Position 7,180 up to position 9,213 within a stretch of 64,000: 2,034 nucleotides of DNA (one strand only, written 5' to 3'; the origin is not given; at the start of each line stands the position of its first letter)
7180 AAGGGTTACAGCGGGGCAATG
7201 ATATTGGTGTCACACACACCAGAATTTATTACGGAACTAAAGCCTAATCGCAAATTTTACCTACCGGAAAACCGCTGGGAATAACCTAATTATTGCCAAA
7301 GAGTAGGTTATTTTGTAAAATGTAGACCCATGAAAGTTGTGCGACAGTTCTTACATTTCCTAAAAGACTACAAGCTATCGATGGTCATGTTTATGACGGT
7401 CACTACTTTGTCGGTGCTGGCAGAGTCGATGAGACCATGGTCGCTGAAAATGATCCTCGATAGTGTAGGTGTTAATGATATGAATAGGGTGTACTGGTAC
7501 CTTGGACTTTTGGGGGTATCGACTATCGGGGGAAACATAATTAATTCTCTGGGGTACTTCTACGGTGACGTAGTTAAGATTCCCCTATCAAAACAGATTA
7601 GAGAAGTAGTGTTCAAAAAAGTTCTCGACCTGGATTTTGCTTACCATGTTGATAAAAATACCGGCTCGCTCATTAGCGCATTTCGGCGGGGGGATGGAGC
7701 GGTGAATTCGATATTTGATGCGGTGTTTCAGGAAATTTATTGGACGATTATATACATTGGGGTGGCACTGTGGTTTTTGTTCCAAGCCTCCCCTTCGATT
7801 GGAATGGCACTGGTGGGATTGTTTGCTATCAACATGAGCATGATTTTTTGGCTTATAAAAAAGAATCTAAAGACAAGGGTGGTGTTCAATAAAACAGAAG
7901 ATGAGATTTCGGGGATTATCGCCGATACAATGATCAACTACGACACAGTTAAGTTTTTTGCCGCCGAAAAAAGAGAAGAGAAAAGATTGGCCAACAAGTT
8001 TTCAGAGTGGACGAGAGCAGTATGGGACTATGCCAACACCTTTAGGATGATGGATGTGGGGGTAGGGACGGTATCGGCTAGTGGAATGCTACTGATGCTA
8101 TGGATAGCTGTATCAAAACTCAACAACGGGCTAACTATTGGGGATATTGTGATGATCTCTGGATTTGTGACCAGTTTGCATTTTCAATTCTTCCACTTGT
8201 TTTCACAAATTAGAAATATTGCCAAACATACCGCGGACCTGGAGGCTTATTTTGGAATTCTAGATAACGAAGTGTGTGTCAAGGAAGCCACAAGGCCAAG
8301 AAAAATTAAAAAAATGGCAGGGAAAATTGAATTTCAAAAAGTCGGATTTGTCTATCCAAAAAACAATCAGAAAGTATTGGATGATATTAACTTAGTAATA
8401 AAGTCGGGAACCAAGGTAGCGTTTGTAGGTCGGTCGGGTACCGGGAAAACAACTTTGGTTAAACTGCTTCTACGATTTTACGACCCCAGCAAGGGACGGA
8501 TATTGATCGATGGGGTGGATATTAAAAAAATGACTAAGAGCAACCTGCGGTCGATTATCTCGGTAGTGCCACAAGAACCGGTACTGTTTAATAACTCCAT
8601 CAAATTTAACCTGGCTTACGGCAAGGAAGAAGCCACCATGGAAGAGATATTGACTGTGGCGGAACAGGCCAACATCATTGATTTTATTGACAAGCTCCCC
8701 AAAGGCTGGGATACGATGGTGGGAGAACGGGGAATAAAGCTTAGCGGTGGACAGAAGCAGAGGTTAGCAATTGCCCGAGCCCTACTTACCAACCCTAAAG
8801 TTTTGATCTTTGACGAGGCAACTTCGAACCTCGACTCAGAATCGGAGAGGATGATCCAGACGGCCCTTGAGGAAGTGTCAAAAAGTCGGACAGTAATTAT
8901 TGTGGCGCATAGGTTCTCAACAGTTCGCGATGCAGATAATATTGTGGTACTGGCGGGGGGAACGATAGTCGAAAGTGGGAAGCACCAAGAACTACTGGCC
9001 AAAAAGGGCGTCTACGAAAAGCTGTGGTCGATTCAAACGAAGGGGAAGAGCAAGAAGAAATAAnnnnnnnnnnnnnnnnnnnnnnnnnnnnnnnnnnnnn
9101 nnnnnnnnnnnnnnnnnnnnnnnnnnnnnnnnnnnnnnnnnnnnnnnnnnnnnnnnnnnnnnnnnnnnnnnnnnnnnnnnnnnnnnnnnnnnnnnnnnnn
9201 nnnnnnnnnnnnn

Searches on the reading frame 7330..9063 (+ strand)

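Call 118: search_protein_families(library=pfam, proteins=[window:7330-9063:+], max_evalue=0.0001)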
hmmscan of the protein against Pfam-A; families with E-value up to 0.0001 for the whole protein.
window:7330-9063:+ (577 aa): 4 families
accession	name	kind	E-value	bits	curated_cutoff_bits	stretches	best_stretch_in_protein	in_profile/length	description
PF00005.33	ABC_tran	-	7e-34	117.8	25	1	350-499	1-137/137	ABC transporter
PF00664.28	ABC_membrane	-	6.1e-24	85.6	28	1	20-281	3-268/274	ABC transporter transmembrane region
PF02463.25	SMC_N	-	8.6e-07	29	40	1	300-540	135-210/220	RecF/RecN/SMC N terminal domain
PF00004.35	AAA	-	8.2e-05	23.5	21.2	0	364-456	2-66/131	ATPase family associated with various cellular activities (AAA)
